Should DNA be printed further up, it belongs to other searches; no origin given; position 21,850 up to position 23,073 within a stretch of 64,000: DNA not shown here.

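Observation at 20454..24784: arcC-pyrB-pyrC cluster under an IclR regulator: carbamate kinase coupled to aspartate carbamoyltransferase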

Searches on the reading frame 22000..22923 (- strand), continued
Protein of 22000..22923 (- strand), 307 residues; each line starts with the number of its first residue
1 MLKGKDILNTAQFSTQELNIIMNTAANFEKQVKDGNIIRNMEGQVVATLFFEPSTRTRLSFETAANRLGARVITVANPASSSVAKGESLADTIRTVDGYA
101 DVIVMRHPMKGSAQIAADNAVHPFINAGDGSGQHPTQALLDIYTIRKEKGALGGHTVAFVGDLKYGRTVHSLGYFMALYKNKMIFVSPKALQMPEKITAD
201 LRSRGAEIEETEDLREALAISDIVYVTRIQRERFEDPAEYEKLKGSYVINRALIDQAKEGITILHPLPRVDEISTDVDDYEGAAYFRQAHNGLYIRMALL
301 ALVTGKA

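Call 50: search_protein_families(library=ncbifam, proteins=[L046:15274-15960:+, L046:15888-16856:+, L046:16846-18597:+, L046:12082-13668:+, L046:13690-15054:+, L008:10986-11786:+, L008:11776-12696:+, L059:13208-14554:+, L055:827-2710:+, L026:6658-8106:+], max_evalue=1e-8)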
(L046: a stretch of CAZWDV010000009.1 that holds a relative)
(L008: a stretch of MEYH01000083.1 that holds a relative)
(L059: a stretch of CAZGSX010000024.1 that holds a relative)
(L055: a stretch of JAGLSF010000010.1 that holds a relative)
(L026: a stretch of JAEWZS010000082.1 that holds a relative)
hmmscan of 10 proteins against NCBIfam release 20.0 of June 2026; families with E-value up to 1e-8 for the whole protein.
L046:15274-15960:+ (228 aa): 5 families
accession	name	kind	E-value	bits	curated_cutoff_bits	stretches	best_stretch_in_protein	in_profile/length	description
NF001729.0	PRK00455.1-3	equivalog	2.3e-38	131.9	245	1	5-218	14-224/231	orotate phosphoribosyltransferase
TIGR00336.1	pyrE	equivalog_domain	9.9e-33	113.3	106.8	1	10-170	2-159/173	orotate phosphoribosyltransferase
NF004034.0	PRK05500.1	equivalog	1.1e-13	50.6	656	1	25-151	305-425/478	bifunctional orotidine-5'-phosphate decarboxylase/orotate phosphoribosyltransferase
NF002620.0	PRK02277.1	subfamily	1.7e-12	47.5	115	1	38-156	58-178/201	orotate phosphoribosyltransferase-like protein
TIGR01367.1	pyrE_Therm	equivalog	6.8e-10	38.9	150.25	1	24-149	16-135/187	orotate phosphoribosyltransferase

L046:15888-16856:+ (322 aa): 3 families
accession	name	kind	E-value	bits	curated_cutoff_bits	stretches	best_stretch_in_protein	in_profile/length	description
TIGR02127.1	pyrF_sub2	equivalog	1.4e-50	171.9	110.6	1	32-276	3-238/261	orotidine-5'-phosphate decarboxylase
NF004034.0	PRK05500.1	equivalog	1.8e-25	89.5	656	1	31-235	4-192/478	bifunctional orotidine-5'-phosphate decarboxylase/orotate phosphoribosyltransferase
NF010386.0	PRK13813.1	equivalog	4.7e-14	52.5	208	1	127-268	56-184/216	orotidine 5'-phosphate decarboxylase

L046:16846-18597:+ (583 aa): 22 families
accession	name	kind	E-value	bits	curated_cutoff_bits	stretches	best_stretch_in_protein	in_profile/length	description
TIGR01037.2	pyrD_sub1_fam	subfamily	4.7e-55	186.8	270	1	19-276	17-265/300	dihydroorotate dehydrogenase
NF005574.0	PRK07259.1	equivalog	6.9e-55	186.1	269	1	19-278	21-270/304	dihydroorotate dehydrogenase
NF041011.1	dihydoor_dh_Arch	equivalog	2.7e-47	161.3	330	1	17-279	13-256/289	dihydroorotate dehydrogenase PyrD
NF000796.0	PRK00054.1-1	equivalog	2.1e-34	118.9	224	1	341-562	22-236/254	dihydroorotate dehydrogenase electron transfer subunit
NF006183.0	PRK08318.1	equivalog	2.1e-32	112.5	335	1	80-271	83-279/422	NAD-dependent dihydropyrimidine dehydrogenase subunit PreA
NF002702.0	PRK02506.1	equivalog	4.4e-25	88.5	301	1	42-279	41-277/313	dihydroorotate oxidase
TIGR02911.1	sulfite_red_B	equivalog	1.2e-20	73.7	288.6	1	349-557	32-252/261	anaerobic sulfite reductase subunit AsrB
NF003652.0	PRK05286.2-5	equivalog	5.1e-18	65.4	267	1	51-287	96-335/353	quinone-dependent dihydroorotate dehydrogenase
NF003645.0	PRK05286.1-2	equivalog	9.2e-16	57.6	366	1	52-275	92-318/359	quinone-dependent dihydroorotate dehydrogenase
NF006220.0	PRK08345.1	subfamily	5.2e-15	55.5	395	0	341-455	36-159/294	cytochrome-c3 hydrogenase subunit gamma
TIGR01036.1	pyrD_sub2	equivalog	5.5e-13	48.4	200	1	51-278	91-321/356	dihydroorotate dehydrogenase (quinone)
NF003649.0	PRK05286.2-2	equivalog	1.1e-12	47.6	505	1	51-277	95-315/351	quinone-dependent dihydroorotate dehydrogenase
NF003648.0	PRK05286.2-1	equivalog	2.8e-12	46.2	433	1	71-271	117-315/360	quinone-dependent dihydroorotate dehydrogenase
NF040835.1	sulfhyd_HydG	equivalog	3.4e-12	46.2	650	0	488-551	207-274/292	NADPH-dependent hydrogenase/sulfhydrogenase 1 subunit gamma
NF003646.0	PRK05286.1-4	equivalog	5.5e-12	45.1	457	1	160-276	209-320/341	quinone-dependent dihydroorotate dehydrogenase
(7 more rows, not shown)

L046:12082-13668:+ (528 aa): 27 families (the best 25 are shown)
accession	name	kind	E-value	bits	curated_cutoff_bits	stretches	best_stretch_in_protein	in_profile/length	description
NF004701.0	PRK06038.1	equivalog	3.7e-62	210.4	609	1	225-478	174-420/432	N-ethylammeline chlorohydrolase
NF006549.0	PRK09045.1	equivalog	7.7e-56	189.6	540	1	209-477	169-432/444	TRZ/ATZ family hydrolase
NF005557.0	PRK07228.1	equivalog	8.8e-54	182.9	522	1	235-480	188-433/445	5'-deoxyadenosine deaminase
NF006055.0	PRK08203.1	equivalog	1.4e-53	182.1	532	1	28-479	11-445/455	8-oxoguanine deaminase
NF006252.0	PRK08393.1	equivalog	3.5e-49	168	617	1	225-479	171-418/424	N-ethylammeline chlorohydrolase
NF006056.0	PRK08204.1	subfamily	1.6e-45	155.7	391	1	37-481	21-437/449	hypothetical protein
NF005211.0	PRK06687.1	equivalog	6.5e-41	140.5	703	1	224-469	177-418/419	TRZ/ATZ family protein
NF005540.0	PRK07203.1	equivalog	9.6e-40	136.5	444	1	33-479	13-433/444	putative aminohydrolase SsnA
NF004995.0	PRK06380.1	subfamily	9.7e-39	133.5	567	1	217-476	160-415/418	metal-dependent hydrolase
NF006681.0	PRK09229.1-2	equivalog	4e-37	128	362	1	209-478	181-445/451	formimidoylglutamate deiminase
TIGR03314.1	Se_ssnA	subfamily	8.2e-36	123.8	455.5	1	35-476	14-429/441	putative selenium metabolism protein SsnA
NF012037.0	PRK15493.1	equivalog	3.1e-35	121.8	779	1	219-474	172-423/435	bifunctional S-methyl-5'-thioadenosine deaminase/S-adenosylhomocysteine deaminase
NF009059.0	PRK12393.1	equivalog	2.5e-32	112.2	543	1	41-480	29-451/460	amidohydrolase family protein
NF004801.0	PRK06151.1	subfamily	8.3e-32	110.7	416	1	37-503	21-476/491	chlorohydrolase family protein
TIGR02967.1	guan_deamin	equivalog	1.5e-27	96.6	375.4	1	254-422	198-362/401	guanine deaminase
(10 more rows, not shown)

L046:13690-15054:+ (454 aa): 42 families (the best 25 are shown)
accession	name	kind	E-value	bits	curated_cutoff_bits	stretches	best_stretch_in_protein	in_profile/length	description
TIGR02033.1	D-hydantoinase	equivalog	4e-105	352.4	393.25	1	7-440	1-451/454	dihydropyrimidinase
NF009941.0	PRK13404.1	subfamily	2.3e-94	316.7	647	1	4-450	3-468/478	dihydropyrimidinase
NF004839.0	PRK06189.1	equivalog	7.1e-80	268.8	631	1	4-433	2-438/451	allantoinase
TIGR03178.1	allantoinase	equivalog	7.5e-77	259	357.85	1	6-435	1-434/441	allantoinase AllB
NF058539.1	ergo_uti2_ErtD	equivalog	2.5e-75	254.1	650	1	5-441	2-445/449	hydantoin-5-propionate amidohydrolase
TIGR00857.1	pyrC_multi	subfamily_domain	3.2e-63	214.1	279.05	1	20-428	3-411/412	dihydroorotase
NF002668.0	PRK02382.1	equivalog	6.7e-62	209.6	452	1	8-443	7-428/436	dihydroorotase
NF006559.0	PRK09060.1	equivalog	1.2e-54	185.3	482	1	3-435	3-431/444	dihydroorotase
NF005960.0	PRK08044.1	equivalog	1.4e-52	179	688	1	5-441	3-448/453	allantoinase AllB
NF058538.1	ergo_util_ErtD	equivalog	3.6e-52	177.7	600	1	12-440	7-443/446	hydantoin-5-propionate amidohydrolase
NF003271.0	PRK04250.1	equivalog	4.4e-51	173.8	405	1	6-434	3-396/407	dihydroorotase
NF006836.0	PRK09357.1-1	equivalog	1.1e-49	169.3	538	1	22-429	16-427/432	dihydroorotase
NF006839.0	PRK09357.1-4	equivalog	1.1e-48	166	576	1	7-427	2-421/422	dihydroorotase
NF006688.0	PRK09236.1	equivalog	1.3e-45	156.1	535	1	6-434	3-434/444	dihydroorotase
NF005751.0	PRK07575.1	equivalog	2e-45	155.1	529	1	6-431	4-425/440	dihydroorotase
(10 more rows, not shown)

L008:10986-11786:+ (266 aa): 14 families
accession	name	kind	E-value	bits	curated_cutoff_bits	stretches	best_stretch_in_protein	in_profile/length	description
NF000798.0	PRK00054.1-3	equivalog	2.8e-62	210.5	219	1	15-264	9-244/244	dihydroorotate dehydrogenase electron transfer subunit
NF004862.0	PRK06222.1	subfamily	6.8e-53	180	220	1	16-265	4-251/281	sulfide/dihydroorotate dehydrogenase-like FAD/NAD-binding protein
NF000799.0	PRK00054.1-4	equivalog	4.7e-52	176.6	314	1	18-263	11-257/258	dihydroorotate dehydrogenase electron transfer subunit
NF009414.0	PRK12778.1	equivalog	1e-49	169.5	1103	1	16-266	4-252/752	bifunctional dihydroorotate dehydrogenase B NAD binding subunit/NADPH-dependent glutamate synthase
NF000796.0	PRK00054.1-1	equivalog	1e-43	149.4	224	1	39-262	28-235/254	dihydroorotate dehydrogenase electron transfer subunit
NF000797.0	PRK00054.1-2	equivalog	1.3e-43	149.2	270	1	16-263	19-266/267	dihydroorotate dehydrogenase electron transfer subunit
NF009413.0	PRK12775.1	equivalog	1.6e-27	95.7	1895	1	22-264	10-250/1006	putative trifunctional 2-polyprenylphenol hydroxylase/glutamate synthase subunit beta/ferritin domain-containing protein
NF006220.0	PRK08345.1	subfamily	3.3e-24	85.6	395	1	22-258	23-283/294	cytochrome-c3 hydrogenase subunit gamma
NF004470.0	PRK05802.1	equivalog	1.9e-23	83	313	1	13-253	67-316/330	sulfide/dihydroorotate dehydrogenase-like FAD/NAD-binding protein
NF040835.1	sulfhyd_HydG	equivalog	3.8e-23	82.2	650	1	24-261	32-283/292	NADPH-dependent hydrogenase/sulfhydrogenase 1 subunit gamma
NF009415.0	PRK12779.1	equivalog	4.4e-22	77.8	1519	1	14-254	651-910/944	putative bifunctional glutamate synthase subunit beta/2-polyprenylphenol hydroxylase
TIGR02911.1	sulfite_red_B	equivalog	1.8e-18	66.6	288.6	1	27-258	21-252/261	anaerobic sulfite reductase subunit AsrB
NF040830.1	sulfhyd_ShyC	equivalog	1.1e-16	60.9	600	0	170-259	186-278/288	NAD(P)-dependent hydrogenase/sulfhydrogenase 2 subunit gamma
NF040810.1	BenC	equivalog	1.5e-09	37.5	430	1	17-215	110-316/333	benzoate 1,2-dioxygenase electron transfer component BenC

L008:11776-12696:+ (306 aa): 16 families
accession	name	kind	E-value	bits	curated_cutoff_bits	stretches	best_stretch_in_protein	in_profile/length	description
NF005574.0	PRK07259.1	equivalog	1.8e-107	358.8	269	1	6-305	3-303/304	dihydroorotate dehydrogenase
TIGR01037.2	pyrD_sub1_fam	subfamily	4.6e-98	328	270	1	8-303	1-298/300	dihydroorotate dehydrogenase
NF041011.1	dihydoor_dh_Arch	equivalog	1.7e-57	194.7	330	1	11-303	2-286/289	dihydroorotate dehydrogenase PyrD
NF002702.0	PRK02506.1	equivalog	1.6e-41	142.5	301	1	6-305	2-310/313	dihydroorotate oxidase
NF006183.0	PRK08318.1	equivalog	4.7e-36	124.5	335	1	97-303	99-318/422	NAD-dependent dihydropyrimidine dehydrogenase subunit PreA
NF003649.0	PRK05286.2-2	equivalog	1.3e-23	83.6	505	1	3-302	45-347/351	quinone-dependent dihydroorotate dehydrogenase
NF003652.0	PRK05286.2-5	equivalog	1.5e-23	83.6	267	1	6-297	49-352/353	quinone-dependent dihydroorotate dehydrogenase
TIGR01036.1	pyrD_sub2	equivalog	4.1e-23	81.7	200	1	7-303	45-353/356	dihydroorotate dehydrogenase (quinone)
NF003651.0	PRK05286.2-4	equivalog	8.9e-23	80.5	448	1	6-305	60-376/377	quinone-dependent dihydroorotate dehydrogenase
NF003650.0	PRK05286.2-3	equivalog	1.2e-22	80.3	477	1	4-303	69-387/393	quinone-dependent dihydroorotate dehydrogenase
NF003645.0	PRK05286.1-2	equivalog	1.4e-22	80.1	366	1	5-303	43-353/359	quinone-dependent dihydroorotate dehydrogenase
NF005741.0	PRK07565.1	subfamily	4.3e-22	78.6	303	1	99-305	104-307/335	dihydroorotate dehydrogenase-like protein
NF003647.0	PRK05286.1-5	equivalog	5.4e-17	61.6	619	1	5-303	46-352/354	quinone-dependent dihydroorotate dehydrogenase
NF003648.0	PRK05286.2-1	equivalog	1.7e-16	60.1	433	1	53-303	95-354/360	quinone-dependent dihydroorotate dehydrogenase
NF003646.0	PRK05286.1-4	equivalog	1.1e-14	54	457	1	51-286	87-337/341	quinone-dependent dihydroorotate dehydrogenase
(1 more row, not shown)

L059:13208-14554:+ (448 aa): 37 families (the best 25 are shown)
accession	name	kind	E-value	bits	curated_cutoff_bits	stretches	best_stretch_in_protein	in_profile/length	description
TIGR02033.1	D-hydantoinase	equivalog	5.3e-110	368.4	393.25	1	7-443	1-453/454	dihydropyrimidinase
NF009941.0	PRK13404.1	subfamily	1.4e-104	350.4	647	1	3-447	2-464/478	dihydropyrimidinase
TIGR03178.1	allantoinase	equivalog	4.2e-87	292.8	357.85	1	6-438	1-436/441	allantoinase AllB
NF004839.0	PRK06189.1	equivalog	1.9e-83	280.6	631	1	4-442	2-445/451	allantoinase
NF058539.1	ergo_uti2_ErtD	equivalog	1.2e-71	242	650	1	10-445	6-448/449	hydantoin-5-propionate amidohydrolase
NF002668.0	PRK02382.1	equivalog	6.6e-70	236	452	1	18-444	10-428/436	dihydroorotase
NF058538.1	ergo_util_ErtD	equivalog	8.3e-66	222.6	600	1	5-442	1-444/446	hydantoin-5-propionate amidohydrolase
TIGR00857.1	pyrC_multi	subfamily_domain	3.2e-63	214.1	279.05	1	20-429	3-411/412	dihydroorotase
NF006559.0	PRK09060.1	equivalog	2.8e-62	210.5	482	1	1-438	1-433/444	dihydroorotase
NF005960.0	PRK08044.1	equivalog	2e-61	208.1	688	1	4-423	2-429/453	allantoinase AllB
NF005751.0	PRK07575.1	equivalog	7.2e-53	179.6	529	1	7-434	5-427/440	dihydroorotase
NF006836.0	PRK09357.1-1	equivalog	3.1e-51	174.4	538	1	14-433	10-430/432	dihydroorotase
NF006837.0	PRK09357.1-2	equivalog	1.7e-50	171.8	575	1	7-429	3-423/428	dihydroorotase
NF006688.0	PRK09236.1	equivalog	5.4e-46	157.3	535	1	7-433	4-432/444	dihydroorotase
NF006841.0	PRK09357.2-2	equivalog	8.5e-46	156.5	640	1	21-426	17-416/421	dihydroorotase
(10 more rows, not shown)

L055:827-2710:+ (627 aa): 28 families (the best 25 are shown)
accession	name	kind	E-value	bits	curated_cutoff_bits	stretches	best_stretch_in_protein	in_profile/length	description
TIGR01037.2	pyrD_sub1_fam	subfamily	5e-92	308.2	270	1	5-301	3-300/300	dihydroorotate dehydrogenase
NF005574.0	PRK07259.1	equivalog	1.4e-85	286.9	269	1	4-301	6-303/304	dihydroorotate dehydrogenase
NF041011.1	dihydoor_dh_Arch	equivalog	1.9e-68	230.7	330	1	8-302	4-289/289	dihydroorotate dehydrogenase PyrD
NF000796.0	PRK00054.1-1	equivalog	4.3e-60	203.1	224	1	377-611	29-251/254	dihydroorotate dehydrogenase electron transfer subunit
NF006183.0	PRK08318.1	equivalog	7.8e-41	140.2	335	1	5-304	6-323/422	NAD-dependent dihydropyrimidine dehydrogenase subunit PreA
NF002702.0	PRK02506.1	equivalog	3.2e-40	138.2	301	1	2-298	3-307/313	dihydroorotate oxidase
NF000798.0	PRK00054.1-3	equivalog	3.3e-30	105.5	219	1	378-591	32-239/244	dihydroorotate dehydrogenase electron transfer subunit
NF004862.0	PRK06222.1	subfamily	1.7e-27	96.6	220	1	375-592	26-246/281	sulfide/dihydroorotate dehydrogenase-like FAD/NAD-binding protein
NF009414.0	PRK12778.1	equivalog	1.1e-26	93.3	1103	1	394-593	46-247/752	bifunctional dihydroorotate dehydrogenase B NAD binding subunit/NADPH-dependent glutamate synthase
NF005741.0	PRK07565.1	subfamily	1e-24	87.2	303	1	87-302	99-308/335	dihydroorotate dehydrogenase-like protein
NF003652.0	PRK05286.2-5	equivalog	3.3e-22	79.1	267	1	5-290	53-349/353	quinone-dependent dihydroorotate dehydrogenase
NF003645.0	PRK05286.1-2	equivalog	2.8e-21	75.8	366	1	6-302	49-356/359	quinone-dependent dihydroorotate dehydrogenase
TIGR01036.1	pyrD_sub2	equivalog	3.2e-21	75.5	200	1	4-302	47-356/356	dihydroorotate dehydrogenase (quinone)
TIGR02911.1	sulfite_red_B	equivalog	1.5e-20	73.4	288.6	1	379-596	33-258/261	anaerobic sulfite reductase subunit AsrB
NF000797.0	PRK00054.1-2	equivalog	4.8e-19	68.6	270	1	419-590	89-261/267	dihydroorotate dehydrogenase electron transfer subunit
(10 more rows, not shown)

L026:6658-8106:+ (482 aa): 44 families (the best 25 are shown)
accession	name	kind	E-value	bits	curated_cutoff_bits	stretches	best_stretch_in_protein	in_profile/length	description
TIGR03178.1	allantoinase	equivalog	1.2e-104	350.6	357.85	1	21-479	1-440/441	allantoinase AllB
NF004839.0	PRK06189.1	equivalog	8.5e-100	334.5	631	1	18-481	1-448/451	allantoinase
TIGR02033.1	D-hydantoinase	equivalog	4.1e-94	316.1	393.25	1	23-479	2-453/454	dihydropyrimidinase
NF058539.1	ergo_uti2_ErtD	equivalog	1.4e-87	294.4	650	1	20-481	2-448/449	hydantoin-5-propionate amidohydrolase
NF058538.1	ergo_util_ErtD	equivalog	8.9e-87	291.8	600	1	21-480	2-446/446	hydantoin-5-propionate amidohydrolase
NF006559.0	PRK09060.1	equivalog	4.4e-85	285.6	482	1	18-479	3-437/444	dihydroorotase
TIGR00857.1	pyrC_multi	subfamily_domain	2.2e-84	283.8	279.05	1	36-466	4-411/412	dihydroorotase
NF009941.0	PRK13404.1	subfamily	1.4e-82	277.8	647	1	19-479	3-460/478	dihydropyrimidinase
NF002668.0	PRK02382.1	equivalog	9.8e-80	268.4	452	2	195-479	151-427/436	dihydroorotase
NF005960.0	PRK08044.1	equivalog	7.1e-79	265.6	688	1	18-479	1-449/453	allantoinase AllB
NF005751.0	PRK07575.1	equivalog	1.4e-75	254.5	529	1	28-476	12-432/440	dihydroorotase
NF006837.0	PRK09357.1-2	equivalog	1.3e-74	251.3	575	2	199-464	161-422/428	dihydroorotase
NF006688.0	PRK09236.1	equivalog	1.9e-71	241.2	535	1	23-478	5-440/444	dihydroorotase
NF006841.0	PRK09357.2-2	equivalog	4.1e-66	223.4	640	2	207-463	164-416/421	dihydroorotase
NF006845.0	PRK09357.2-6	equivalog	3.4e-61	207.2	728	2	243-462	203-423/428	dihydroorotase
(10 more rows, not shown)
